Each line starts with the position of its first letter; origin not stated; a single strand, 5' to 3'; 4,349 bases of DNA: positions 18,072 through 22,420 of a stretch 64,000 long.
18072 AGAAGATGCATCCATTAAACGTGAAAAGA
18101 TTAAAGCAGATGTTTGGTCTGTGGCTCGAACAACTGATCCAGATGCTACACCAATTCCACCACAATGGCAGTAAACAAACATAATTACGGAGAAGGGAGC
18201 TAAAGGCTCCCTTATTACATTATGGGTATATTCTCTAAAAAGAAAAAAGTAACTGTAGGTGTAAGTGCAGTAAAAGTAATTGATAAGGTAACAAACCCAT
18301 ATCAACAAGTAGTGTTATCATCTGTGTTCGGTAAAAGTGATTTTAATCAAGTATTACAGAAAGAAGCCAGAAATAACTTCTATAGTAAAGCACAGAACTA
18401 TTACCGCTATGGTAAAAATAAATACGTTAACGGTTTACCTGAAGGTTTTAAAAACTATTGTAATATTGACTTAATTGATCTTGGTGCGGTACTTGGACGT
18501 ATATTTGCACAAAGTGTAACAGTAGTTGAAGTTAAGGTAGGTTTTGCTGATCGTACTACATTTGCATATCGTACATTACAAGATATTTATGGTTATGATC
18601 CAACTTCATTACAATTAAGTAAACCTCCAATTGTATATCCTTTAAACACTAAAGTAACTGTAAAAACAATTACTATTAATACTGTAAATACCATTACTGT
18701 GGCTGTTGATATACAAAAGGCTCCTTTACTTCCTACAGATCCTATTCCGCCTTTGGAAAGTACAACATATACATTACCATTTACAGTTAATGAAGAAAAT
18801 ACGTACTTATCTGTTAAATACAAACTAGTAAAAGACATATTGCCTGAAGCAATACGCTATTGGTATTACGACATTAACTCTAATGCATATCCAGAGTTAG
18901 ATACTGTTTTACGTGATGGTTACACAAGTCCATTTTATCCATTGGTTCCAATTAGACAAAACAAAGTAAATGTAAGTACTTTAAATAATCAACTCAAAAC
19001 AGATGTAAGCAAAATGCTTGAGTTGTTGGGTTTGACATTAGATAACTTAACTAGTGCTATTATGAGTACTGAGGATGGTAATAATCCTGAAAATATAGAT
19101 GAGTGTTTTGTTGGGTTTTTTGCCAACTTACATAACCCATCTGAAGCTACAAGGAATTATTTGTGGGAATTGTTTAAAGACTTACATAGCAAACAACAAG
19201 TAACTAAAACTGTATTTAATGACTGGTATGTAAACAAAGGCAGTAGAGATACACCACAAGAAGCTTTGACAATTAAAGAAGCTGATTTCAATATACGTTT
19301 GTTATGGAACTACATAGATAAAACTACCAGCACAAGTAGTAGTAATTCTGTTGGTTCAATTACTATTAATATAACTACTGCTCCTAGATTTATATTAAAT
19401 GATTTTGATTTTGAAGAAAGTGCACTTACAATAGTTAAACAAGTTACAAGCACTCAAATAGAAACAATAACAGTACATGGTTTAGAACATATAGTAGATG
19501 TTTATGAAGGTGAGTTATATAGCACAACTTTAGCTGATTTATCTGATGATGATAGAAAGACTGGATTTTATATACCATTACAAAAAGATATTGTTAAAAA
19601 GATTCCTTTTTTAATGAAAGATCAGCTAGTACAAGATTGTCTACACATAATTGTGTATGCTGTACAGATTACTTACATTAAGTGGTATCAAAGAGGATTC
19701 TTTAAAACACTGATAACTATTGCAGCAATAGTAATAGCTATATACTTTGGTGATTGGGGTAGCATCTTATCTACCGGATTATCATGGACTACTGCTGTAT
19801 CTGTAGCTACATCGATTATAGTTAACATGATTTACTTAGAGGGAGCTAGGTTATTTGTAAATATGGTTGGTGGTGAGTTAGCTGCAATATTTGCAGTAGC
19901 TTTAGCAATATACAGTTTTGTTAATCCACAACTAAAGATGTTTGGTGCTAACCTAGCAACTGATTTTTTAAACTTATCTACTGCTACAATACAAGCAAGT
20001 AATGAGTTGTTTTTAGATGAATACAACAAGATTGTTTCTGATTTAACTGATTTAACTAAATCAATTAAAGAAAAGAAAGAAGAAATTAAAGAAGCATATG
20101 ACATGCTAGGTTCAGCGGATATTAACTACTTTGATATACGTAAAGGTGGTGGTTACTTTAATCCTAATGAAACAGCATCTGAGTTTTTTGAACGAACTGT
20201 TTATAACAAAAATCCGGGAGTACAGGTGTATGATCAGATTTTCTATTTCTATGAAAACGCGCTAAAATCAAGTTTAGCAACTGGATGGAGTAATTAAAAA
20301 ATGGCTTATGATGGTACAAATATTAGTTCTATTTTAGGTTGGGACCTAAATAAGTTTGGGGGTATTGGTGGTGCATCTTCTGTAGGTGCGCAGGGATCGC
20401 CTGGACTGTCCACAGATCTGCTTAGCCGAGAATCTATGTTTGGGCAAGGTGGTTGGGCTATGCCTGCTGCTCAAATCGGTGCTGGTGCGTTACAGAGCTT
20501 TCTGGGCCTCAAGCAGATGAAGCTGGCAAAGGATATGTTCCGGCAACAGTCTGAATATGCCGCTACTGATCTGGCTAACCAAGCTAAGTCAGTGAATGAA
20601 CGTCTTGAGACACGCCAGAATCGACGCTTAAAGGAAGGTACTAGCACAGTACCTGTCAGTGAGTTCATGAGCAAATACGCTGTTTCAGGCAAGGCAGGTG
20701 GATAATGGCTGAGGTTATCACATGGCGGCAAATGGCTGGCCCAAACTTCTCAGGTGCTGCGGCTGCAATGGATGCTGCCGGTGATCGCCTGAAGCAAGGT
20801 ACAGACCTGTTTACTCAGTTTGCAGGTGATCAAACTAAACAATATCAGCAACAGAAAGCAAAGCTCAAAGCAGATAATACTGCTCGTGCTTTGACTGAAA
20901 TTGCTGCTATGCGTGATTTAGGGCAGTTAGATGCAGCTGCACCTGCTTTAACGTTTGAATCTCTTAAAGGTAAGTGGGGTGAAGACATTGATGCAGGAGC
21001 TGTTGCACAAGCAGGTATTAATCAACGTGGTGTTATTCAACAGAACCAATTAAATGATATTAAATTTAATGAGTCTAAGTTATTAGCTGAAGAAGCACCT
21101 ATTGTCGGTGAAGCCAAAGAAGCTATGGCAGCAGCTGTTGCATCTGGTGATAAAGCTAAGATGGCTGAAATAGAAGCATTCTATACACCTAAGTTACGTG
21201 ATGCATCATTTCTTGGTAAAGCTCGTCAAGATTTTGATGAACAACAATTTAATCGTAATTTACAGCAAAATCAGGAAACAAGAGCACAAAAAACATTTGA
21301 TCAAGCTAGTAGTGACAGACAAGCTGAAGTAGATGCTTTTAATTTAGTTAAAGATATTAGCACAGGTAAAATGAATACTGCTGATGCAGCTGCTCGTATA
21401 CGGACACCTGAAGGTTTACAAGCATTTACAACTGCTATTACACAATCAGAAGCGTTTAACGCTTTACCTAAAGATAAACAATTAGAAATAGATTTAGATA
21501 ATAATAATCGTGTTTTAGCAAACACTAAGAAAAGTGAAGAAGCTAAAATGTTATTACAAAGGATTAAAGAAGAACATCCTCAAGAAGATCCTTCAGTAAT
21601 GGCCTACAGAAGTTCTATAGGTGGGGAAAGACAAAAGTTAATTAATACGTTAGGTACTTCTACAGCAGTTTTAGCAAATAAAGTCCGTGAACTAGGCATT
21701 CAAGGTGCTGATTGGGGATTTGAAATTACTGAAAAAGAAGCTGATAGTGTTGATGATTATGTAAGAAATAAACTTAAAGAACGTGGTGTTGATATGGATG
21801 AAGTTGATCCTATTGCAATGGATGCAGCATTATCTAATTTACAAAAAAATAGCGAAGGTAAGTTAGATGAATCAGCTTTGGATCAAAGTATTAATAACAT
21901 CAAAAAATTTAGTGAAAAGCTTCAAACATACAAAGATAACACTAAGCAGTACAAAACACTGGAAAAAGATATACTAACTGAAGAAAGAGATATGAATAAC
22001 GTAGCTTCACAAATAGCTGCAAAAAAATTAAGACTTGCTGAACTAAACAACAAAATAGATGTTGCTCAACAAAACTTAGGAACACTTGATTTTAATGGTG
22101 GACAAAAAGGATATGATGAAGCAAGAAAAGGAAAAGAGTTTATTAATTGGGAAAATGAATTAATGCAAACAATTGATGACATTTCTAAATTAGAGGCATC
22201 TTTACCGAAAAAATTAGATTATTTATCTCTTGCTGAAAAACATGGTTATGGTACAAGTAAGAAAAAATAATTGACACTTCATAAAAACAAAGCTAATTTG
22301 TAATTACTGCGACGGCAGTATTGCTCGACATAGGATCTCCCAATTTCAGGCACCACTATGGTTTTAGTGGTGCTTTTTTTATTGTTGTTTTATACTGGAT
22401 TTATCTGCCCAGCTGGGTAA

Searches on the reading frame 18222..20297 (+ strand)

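Call 92: search_protein_families(library=phrogs, proteins=[window:18222-20297:+], max_evalue=0.00001)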
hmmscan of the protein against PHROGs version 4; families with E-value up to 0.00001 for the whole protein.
window:18222-20297:+ (691 aa): 1 family
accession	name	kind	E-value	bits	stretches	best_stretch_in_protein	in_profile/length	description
phrog_2220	-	unknown function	5.7e-106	357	2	185-682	298-844/850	-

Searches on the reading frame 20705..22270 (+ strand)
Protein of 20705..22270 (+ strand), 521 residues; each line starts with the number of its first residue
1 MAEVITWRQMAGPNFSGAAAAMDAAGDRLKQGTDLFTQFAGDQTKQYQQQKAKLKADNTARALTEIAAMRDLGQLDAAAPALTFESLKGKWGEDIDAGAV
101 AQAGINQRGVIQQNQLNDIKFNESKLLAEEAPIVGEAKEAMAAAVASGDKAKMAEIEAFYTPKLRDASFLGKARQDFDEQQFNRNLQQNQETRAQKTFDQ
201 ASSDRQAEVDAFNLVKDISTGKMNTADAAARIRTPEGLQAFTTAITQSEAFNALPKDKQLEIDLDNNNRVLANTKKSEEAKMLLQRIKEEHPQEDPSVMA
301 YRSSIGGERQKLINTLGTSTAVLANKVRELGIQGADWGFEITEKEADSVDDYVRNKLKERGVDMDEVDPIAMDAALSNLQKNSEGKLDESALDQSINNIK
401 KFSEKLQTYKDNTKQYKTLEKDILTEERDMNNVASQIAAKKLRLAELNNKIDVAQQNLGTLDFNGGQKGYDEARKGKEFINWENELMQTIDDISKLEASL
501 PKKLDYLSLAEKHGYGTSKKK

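Call 92: search_protein_families(library=phrogs, proteins=[window:20705-22270:+], max_evalue=0.00001)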
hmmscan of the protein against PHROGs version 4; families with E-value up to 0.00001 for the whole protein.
window:20705-22270:+ (521 aa): 1 family
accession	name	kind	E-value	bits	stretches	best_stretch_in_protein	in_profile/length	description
phrog_6467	-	unknown function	9.4e-08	32.7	1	4-209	3-196/521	-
